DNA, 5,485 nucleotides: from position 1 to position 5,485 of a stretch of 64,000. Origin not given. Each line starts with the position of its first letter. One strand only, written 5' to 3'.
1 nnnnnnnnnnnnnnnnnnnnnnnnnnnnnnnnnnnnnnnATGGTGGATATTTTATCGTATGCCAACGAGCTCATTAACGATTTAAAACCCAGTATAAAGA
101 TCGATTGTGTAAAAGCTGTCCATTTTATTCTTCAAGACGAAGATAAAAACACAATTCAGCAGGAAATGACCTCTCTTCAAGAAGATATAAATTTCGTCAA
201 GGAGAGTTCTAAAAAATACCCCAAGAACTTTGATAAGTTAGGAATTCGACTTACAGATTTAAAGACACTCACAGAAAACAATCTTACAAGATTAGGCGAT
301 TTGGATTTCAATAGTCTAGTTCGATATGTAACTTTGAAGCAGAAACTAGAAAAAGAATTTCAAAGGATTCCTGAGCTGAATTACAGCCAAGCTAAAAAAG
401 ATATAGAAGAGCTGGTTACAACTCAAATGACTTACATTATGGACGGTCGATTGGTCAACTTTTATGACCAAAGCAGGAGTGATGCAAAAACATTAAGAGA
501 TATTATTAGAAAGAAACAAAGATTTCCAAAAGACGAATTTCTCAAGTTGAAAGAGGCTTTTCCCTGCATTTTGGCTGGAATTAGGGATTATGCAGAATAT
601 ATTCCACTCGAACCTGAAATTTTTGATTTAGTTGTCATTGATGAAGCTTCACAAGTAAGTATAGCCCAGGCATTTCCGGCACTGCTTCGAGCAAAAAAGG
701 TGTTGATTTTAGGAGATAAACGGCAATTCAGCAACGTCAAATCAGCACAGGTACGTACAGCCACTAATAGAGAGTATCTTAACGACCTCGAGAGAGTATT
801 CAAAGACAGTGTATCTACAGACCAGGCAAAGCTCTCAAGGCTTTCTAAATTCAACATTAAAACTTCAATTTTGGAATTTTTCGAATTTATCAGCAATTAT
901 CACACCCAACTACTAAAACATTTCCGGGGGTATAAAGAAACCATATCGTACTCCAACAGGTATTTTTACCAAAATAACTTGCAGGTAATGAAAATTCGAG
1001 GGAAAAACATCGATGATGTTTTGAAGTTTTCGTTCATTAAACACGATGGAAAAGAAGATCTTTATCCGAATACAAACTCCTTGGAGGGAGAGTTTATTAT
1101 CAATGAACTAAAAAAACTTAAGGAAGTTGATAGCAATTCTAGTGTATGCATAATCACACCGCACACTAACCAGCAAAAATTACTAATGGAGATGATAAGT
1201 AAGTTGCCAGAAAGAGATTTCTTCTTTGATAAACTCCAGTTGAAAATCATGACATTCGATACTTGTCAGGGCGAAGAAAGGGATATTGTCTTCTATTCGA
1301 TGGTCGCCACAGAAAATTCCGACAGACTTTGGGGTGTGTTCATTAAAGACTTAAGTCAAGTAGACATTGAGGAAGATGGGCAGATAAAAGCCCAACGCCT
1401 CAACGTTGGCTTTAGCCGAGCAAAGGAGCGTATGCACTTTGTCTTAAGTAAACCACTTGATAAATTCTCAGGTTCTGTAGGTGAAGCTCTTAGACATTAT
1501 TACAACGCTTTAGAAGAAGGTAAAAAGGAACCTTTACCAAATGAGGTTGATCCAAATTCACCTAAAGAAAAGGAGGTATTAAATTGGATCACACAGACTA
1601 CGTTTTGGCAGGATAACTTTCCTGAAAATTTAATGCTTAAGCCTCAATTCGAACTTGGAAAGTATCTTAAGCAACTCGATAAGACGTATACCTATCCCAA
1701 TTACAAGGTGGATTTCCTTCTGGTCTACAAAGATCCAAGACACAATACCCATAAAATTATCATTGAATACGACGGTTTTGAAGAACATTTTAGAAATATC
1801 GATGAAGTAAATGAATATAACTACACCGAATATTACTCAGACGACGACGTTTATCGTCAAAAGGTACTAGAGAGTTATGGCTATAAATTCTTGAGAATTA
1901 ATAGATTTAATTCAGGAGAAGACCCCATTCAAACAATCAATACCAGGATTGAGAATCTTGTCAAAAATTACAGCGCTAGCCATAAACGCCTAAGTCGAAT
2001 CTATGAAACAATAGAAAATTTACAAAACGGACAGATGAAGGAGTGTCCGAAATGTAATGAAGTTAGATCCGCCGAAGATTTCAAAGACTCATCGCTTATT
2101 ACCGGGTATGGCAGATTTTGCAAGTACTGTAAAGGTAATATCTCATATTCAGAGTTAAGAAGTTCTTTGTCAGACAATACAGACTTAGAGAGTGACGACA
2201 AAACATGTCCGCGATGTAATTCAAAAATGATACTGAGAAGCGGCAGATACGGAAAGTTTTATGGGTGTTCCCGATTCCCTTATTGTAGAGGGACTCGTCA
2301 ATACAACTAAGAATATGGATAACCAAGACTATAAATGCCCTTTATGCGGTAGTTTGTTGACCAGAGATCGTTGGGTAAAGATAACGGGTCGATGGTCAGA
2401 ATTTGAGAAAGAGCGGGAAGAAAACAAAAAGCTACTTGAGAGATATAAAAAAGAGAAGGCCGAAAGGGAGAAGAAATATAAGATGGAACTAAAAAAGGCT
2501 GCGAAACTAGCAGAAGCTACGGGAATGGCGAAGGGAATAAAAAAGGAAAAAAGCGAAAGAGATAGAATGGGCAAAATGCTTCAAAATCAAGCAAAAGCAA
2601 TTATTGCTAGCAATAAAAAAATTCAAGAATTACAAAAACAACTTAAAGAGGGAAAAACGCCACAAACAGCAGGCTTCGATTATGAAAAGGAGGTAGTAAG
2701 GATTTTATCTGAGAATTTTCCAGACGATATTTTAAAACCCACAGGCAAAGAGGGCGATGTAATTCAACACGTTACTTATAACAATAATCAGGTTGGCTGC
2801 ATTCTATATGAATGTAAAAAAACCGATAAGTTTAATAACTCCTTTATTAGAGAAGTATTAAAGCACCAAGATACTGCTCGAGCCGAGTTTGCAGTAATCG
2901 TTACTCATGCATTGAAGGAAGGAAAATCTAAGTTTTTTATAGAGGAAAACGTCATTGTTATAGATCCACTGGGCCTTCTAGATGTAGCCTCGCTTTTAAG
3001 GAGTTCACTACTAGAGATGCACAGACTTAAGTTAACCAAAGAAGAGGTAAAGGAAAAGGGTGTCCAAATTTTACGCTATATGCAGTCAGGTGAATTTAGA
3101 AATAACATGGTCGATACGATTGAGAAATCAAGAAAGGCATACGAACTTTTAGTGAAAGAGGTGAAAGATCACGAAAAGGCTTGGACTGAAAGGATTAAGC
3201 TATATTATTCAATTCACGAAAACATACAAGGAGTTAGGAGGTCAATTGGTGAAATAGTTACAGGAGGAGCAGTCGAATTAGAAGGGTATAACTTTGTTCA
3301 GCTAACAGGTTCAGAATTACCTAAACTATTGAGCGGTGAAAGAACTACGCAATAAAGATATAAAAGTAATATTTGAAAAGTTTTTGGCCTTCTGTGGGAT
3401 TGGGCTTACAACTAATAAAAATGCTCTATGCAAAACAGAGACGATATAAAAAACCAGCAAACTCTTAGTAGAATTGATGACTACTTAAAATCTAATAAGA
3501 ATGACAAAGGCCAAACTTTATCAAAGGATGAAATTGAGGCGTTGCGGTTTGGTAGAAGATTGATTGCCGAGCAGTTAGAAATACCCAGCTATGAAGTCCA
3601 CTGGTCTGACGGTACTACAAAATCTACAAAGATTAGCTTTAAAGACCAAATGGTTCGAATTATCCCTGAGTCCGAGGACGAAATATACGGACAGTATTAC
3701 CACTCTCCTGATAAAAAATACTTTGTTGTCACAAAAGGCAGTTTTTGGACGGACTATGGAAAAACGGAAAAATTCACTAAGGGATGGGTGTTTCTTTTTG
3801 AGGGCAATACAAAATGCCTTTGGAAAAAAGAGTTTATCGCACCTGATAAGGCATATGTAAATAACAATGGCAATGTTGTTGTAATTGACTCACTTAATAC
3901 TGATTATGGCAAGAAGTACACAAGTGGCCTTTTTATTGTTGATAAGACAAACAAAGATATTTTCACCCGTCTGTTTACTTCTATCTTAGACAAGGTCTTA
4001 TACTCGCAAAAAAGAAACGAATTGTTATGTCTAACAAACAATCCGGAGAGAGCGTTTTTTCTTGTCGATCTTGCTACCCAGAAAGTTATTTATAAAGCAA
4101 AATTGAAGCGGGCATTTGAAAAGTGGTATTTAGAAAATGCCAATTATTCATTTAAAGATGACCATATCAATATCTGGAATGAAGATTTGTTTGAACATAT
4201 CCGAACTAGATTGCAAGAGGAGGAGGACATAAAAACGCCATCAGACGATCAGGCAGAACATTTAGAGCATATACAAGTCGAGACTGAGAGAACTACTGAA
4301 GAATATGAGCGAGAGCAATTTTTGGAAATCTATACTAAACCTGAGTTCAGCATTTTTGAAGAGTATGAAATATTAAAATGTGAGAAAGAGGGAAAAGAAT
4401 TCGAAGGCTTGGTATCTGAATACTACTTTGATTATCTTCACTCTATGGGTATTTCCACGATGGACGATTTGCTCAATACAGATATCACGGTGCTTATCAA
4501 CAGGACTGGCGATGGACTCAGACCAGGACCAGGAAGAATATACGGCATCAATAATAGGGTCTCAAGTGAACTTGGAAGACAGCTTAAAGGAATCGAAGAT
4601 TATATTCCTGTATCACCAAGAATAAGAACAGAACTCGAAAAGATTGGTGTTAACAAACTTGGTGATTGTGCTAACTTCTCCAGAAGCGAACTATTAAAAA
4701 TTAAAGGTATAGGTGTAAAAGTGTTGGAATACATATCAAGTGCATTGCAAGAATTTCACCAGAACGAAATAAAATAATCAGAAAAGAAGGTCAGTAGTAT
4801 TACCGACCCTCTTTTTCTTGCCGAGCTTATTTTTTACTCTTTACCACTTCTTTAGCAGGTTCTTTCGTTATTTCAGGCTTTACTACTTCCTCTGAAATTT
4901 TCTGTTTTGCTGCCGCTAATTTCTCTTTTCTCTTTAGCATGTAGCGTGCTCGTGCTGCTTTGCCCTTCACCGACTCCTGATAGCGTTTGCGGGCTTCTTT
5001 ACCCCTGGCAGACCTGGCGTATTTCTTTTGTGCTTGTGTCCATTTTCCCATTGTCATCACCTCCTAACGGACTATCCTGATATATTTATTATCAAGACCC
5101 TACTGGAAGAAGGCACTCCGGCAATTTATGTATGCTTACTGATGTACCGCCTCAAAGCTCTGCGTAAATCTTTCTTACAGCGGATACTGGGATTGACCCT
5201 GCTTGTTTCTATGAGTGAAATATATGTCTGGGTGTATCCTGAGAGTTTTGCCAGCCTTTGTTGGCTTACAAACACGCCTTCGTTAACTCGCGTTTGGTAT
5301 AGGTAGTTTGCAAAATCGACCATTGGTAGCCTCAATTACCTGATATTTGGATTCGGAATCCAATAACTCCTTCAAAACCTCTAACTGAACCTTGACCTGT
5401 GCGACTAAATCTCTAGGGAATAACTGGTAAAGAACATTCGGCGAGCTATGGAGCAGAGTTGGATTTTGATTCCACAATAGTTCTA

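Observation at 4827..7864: XRE regulator divergent from a compact three-gene operon of unknowns; two adjacent genes share an N-terminal LxxAKYH motif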

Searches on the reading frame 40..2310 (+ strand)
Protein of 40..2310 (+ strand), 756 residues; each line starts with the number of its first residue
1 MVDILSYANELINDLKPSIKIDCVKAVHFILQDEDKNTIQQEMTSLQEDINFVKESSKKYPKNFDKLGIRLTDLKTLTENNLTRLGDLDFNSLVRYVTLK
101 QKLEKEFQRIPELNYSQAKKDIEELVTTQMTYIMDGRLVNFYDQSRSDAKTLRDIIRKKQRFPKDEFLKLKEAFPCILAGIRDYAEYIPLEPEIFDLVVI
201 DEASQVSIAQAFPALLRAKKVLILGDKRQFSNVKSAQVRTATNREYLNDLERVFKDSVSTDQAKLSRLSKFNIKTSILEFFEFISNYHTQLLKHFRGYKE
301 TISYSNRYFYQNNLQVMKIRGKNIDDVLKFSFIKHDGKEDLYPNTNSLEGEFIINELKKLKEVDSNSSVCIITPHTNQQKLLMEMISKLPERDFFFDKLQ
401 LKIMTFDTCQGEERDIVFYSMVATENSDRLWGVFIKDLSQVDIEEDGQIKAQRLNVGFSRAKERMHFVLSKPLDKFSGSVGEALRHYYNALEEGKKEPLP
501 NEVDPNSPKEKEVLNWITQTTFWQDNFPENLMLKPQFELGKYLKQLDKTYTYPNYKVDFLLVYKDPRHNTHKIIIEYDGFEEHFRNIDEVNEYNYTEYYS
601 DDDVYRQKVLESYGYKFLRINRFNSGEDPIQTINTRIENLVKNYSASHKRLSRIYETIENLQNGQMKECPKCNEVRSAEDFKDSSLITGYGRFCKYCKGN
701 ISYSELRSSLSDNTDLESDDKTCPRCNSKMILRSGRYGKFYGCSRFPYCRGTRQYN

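Call 8: search_protein_families(library=pfam, proteins=[window:40-2310:+], max_evalue=0.001)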
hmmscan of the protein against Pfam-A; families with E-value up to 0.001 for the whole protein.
window:40-2310:+ (756 aa): 5 families
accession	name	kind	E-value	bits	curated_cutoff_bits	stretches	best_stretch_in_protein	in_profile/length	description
PF13087.12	AAA_12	-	1e-17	64.8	27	1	287-468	16-191/195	AAA domain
PF01396.24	Zn_ribbon_Top1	-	2.6e-12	46.8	32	1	721-754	2-35/39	Topoisomerase DNA binding C4 zinc finger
PF13086.12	AAA_11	-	2.6e-08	34.4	27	1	69-230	70-250/257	AAA domain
PF13604.12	AAA_30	-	5.9e-05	23.3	27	1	196-258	90-158/191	AAA domain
PF18741.7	MTES_1575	-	0.00016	22.1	38.2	0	548-634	18-90/96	REase_MTES_1575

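Call 9: search_protein_families(library=ncbifam, proteins=[window:40-2310:+], max_evalue=1)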
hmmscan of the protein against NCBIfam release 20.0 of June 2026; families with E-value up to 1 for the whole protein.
window:40-2310:+ (756 aa): 13 families
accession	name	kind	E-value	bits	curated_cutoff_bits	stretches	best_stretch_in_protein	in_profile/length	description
NF058533.1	antiphage_ProA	equivalog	1.7e-26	92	1500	1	144-466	1247-1555/1903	anti-phage protein ProA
NF042953.1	Hhe_antiphage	equivalog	1.3e-18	65.8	2000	1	172-469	1259-1537/1797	DUF4011 domain-containing anti-phage protein Hhe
TIGR00376.1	TIGR00376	hypoth_equivalog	3.2e-12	45.7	348.9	1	193-438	362-591/639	IGHMBP2 family helicase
NF040671.1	PLuB_AAA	exception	5.9e-12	43.8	999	1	194-427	962-1205/1256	PLuB system helicase-like protein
NF004966.0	PRK06319.1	equivalog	1.6e-07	29.8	868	1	668-752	594-677/862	DNA topoisomerase I/SWI domain fusion protein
TIGR01051.1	topA_bact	equivalog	0.00015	20.9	456.4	1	710-754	586-630/632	type I DNA topoisomerase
TIGR01447.1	recD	equivalog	0.0057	15.3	310.15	1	195-241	263-312/597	exodeoxyribonuclease V subunit alpha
NF008127.0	PRK10875.1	equivalog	0.013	14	671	1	194-274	269-345/619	exodeoxyribonuclease V subunit alpha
NF001669.0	PRK00432.1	equivalog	0.017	15.1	54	0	713-731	19-36/58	30S ribosomal protein S27ae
NF011532.0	PRK14973.1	equivalog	0.095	10.4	930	1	708-750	576-618/936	DNA topoisomerase I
TIGR04104.1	cxxc_20_cxxc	subfamily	0.17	12.3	45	0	694-730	3-35/93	TIGR04104 family putative zinc finger protein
NF041591.1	CxxC_VVA0879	subfamily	0.29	11.2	37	1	668-701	23-58/101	VVA0879 family protein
NF047912.1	ECs_2282_CxxC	subfamily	0.41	10.6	37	0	669-715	5-51/60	ECs_2282 family putative zinc-binding protein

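Call 71: search_protein_families(library=phrogs, proteins=[window:40-2310:+], max_evalue=0.01)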
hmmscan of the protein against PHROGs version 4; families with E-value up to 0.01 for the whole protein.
window:40-2310:+ (756 aa): 5 families
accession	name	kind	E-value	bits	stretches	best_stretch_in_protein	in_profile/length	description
phrog_25411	-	unknown function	5.9e-17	62.5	1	193-468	352-596/627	-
phrog_21557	-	unknown function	4.6e-06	27.5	1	717-753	212-248/249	-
phrog_325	-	DNA, RNA and nucleotide metabolism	2.1e-05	24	1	443-509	838-908/986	Dda-like helicase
phrog_5558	-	moron, auxiliary metabolic gene and host takeover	0.00011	23.5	1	664-729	6-74/130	Lar-like restriction alleviation protein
phrog_12574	-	unknown function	0.00058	21.1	0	718-751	34-64/75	-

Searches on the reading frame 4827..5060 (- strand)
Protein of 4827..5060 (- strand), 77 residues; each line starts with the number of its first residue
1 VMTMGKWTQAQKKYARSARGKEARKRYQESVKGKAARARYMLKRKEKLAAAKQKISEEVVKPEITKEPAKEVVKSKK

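Call 3: search_protein_families(library=pfam, proteins=[window:4827-5060:-], max_evalue=1)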
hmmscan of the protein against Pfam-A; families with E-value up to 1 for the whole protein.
window:4827-5060:- (77 aa): 0 families

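Call 4: search_protein_families(library=padloc, proteins=[window:4827-5060:-], max_evalue=1)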
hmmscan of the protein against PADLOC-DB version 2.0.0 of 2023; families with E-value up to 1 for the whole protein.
window:4827-5060:- (77 aa): 0 families

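Call 9: search_protein_families(library=ncbifam, proteins=[window:4827-5060:-], max_evalue=1)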
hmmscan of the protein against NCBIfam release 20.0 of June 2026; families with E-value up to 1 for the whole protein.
window:4827-5060:- (77 aa): 1 family
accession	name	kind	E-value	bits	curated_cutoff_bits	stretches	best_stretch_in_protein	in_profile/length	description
NF058506.1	phy_ery_CpeA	equivalog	0.085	13.2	225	1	28-70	24-66/164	C-phycoerythrin subunit alpha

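Call 71: search_protein_families(library=phrogs, proteins=[window:4827-5060:-], max_evalue=0.01)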
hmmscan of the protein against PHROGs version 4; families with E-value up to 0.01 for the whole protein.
window:4827-5060:- (77 aa): 0 families

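Call 112: search_dna_similar(query=window:4827-5060:-, collection=phages, mode=protein, max_evalue=0.01, max_rows=8)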
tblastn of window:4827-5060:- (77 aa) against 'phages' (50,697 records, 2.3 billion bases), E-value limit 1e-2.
No match.

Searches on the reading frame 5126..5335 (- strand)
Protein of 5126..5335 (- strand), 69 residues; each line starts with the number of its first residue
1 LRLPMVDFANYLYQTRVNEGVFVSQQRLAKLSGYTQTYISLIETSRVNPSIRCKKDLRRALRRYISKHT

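Call 3: search_protein_families(library=pfam, proteins=[window:5126-5335:-], max_evalue=1)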
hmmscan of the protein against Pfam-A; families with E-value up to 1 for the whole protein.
window:5126-5335:- (69 aa): 2 families
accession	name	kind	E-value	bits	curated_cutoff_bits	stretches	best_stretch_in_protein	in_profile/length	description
PF13560.12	HTH_31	-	2.1e-05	25.2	27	1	8-64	2-54/64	Helix-turn-helix domain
PF01381.28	HTH_3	-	0.00011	22.6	23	1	24-51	11-38/55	Helix-turn-helix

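Call 4: search_protein_families(library=padloc, proteins=[window:5126-5335:-], max_evalue=1)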
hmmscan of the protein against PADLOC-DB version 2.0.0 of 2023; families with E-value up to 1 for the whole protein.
window:5126-5335:- (69 aa): 7 families
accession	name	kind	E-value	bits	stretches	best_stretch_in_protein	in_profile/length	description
PDLC02926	HTH_VI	-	3e-05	22.2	1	12-53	6-45/92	-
PDLC03665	Control_protein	-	0.00014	20.1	1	6-52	7-52/77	control protein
PDLC04142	capH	-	0.00031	19.8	1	23-62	20-59/103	capH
PDLC03664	Control_protein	-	0.006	15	1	5-51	11-55/74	control protein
PDLC03671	Control_protein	-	0.006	14.8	1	23-61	28-66/84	control protein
PDLC03666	Control_protein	-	0.0086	14.5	1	23-66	20-63/77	control protein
PDLC03536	REase_II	-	0.013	13.1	1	22-61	23-62/237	Type II restriction enzyme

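Call 9: search_protein_families(library=ncbifam, proteins=[window:5126-5335:-], max_evalue=1)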
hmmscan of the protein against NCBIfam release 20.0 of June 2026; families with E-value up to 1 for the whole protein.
window:5126-5335:- (69 aa): 7 families
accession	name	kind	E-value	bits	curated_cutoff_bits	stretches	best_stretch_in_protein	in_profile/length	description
NF007408.0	PRK09943.1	equivalog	1.1e-05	25.1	211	1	12-57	12-55/185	HTH-type transcriptional regulator PuuR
NF041493.1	MobT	equivalog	2.1e-05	23.5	600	1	22-65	9-52/383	MobT family relaxase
TIGR03070.1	couple_hipB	subfamily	0.017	15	71.65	1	7-44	2-37/58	type II toxin-antitoxin system Y4mF family antitoxin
TIGR00270.2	TIGR00270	equivalog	0.018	14.8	110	1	7-62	75-128/159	multiprotein bridging factor aMBF1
NF010465.0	PRK13890.1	equivalog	0.057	13.5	96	1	16-62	12-58/121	conjugal transfer protein TrbA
NF046032.1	TransRegSlrRBacil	equivalog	0.075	13.1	250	1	23-61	15-54/149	HTH-type transcriptional regulator SlrR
NF041019.1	glyceraldDH_beta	equivalog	0.14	11.3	350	1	5-42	148-185/280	glyceraldehyde dehydrogenase subunit beta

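Call 71: search_protein_families(library=phrogs, proteins=[window:5126-5335:-], max_evalue=0.01)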
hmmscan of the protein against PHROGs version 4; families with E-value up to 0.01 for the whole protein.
window:5126-5335:- (69 aa): 0 families
